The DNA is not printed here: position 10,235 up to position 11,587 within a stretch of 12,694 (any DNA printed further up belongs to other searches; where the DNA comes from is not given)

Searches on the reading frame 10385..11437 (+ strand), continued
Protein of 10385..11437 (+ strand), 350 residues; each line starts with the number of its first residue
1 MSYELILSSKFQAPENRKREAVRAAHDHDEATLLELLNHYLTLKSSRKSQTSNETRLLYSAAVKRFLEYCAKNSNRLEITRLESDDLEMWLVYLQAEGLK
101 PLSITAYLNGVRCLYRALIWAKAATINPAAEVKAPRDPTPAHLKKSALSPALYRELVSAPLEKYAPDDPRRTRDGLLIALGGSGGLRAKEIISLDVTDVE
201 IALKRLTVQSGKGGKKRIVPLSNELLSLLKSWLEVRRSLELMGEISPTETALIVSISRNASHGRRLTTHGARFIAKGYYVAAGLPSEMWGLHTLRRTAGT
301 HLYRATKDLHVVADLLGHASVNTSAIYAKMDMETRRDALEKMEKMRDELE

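Call 76: search_protein_families(library=ncbifam, proteins=[window:10385-11437:+], max_evalue=0.1)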
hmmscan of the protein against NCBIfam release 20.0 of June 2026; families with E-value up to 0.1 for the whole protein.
window:10385-11437:+ (350 aa): 14 families
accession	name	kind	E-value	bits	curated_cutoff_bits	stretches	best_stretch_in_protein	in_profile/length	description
TIGR02224.1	recomb_XerC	equivalog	1.5e-41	142.7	335.15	1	47-338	9-285/295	tyrosine recombinase XerC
TIGR02225.1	recomb_XerD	equivalog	1.8e-35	122.7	329.6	1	48-339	10-283/290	site-specific tyrosine recombinase XerD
NF001399.0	PRK00283.1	subfamily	5.2e-35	121.1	279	1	49-340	20-293/300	tyrosine recombinase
NF040815.2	recomb_XerA_Arch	equivalog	1.2e-32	113.5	220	1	48-337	9-261/263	site-specific tyrosine recombinase/integron integrase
NF002331.0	PRK01287.1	subfamily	9.7e-26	90.6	371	1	16-334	8-316/365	site-specific tyrosine recombinase XerC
NF003462.0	PRK05084.1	equivalog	2.1e-23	82.6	267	1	171-344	194-358/360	tyrosine recombinase XerS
TIGR02249.1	integrase_gron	subfamily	2.4e-18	66.5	265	2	48-239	11-183/315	integron integrase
NF007370.0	PRK09870.1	subfamily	1.9e-08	34.2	221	1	168-328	28-177/200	tyrosine-type DNA invertase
NF011946.0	PRK15417.1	equivalog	6.3e-08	32.2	435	1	291-330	276-315/337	integron integrase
NF007371.0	PRK09871.1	subfamily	2.2e-06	27.3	222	1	172-329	26-173/198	tyrosine-type DNA invertase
NF002685.0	PRK02436.1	equivalog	0.00073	19.4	178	1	183-233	123-171/245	site-specific tyrosine recombinase XerD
NF041502.1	integrase_1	equivalog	0.0051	15.6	350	1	294-334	324-364/484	site-specific integrase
NF047926.1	integrase_GmtZ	equivalog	0.016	13.2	600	1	288-346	427-486/784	gamma-mobile-trio integrase GmtZ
NF040693.1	recomb_GmtY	equivalog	0.039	13.2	340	0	170-202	216-248/441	gamma-mobile-trio recombinase GmtY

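Call 91: find_encoding_contigs(protein=P0004, flank=10000, max_places=3)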
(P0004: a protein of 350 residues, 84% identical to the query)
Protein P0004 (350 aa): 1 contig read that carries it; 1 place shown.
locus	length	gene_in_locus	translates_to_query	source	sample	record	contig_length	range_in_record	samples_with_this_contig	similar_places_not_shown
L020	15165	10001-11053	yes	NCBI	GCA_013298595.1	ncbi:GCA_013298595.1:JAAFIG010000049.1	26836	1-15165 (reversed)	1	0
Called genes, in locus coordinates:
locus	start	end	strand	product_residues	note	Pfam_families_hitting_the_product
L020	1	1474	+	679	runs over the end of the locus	PF00082:Peptidase_S8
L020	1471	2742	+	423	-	PF03958:Secretin_N (weak), PF00263:Secretin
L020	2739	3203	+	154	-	-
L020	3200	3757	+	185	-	PF11303:DUF3105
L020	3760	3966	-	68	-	-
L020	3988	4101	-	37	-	-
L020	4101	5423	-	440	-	PF13393:tRNA-synt_His, PF00587:tRNA-synt_2b, PF03129:HGTP_anticodon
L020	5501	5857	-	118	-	-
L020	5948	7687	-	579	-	PF00496:SBP_bac_5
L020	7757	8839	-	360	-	PF07075:NamZ_N, PF20732:NamZ_C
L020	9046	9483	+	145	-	PF03928:HbpS-like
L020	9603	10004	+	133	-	-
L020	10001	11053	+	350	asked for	PF02899:Phage_int_SAM_1 (weak), PF00589:Phage_integrase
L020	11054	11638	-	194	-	PF00300:His_Phos_1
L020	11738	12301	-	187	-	PF07931:CPT, PF13671:AAA_33 (weak)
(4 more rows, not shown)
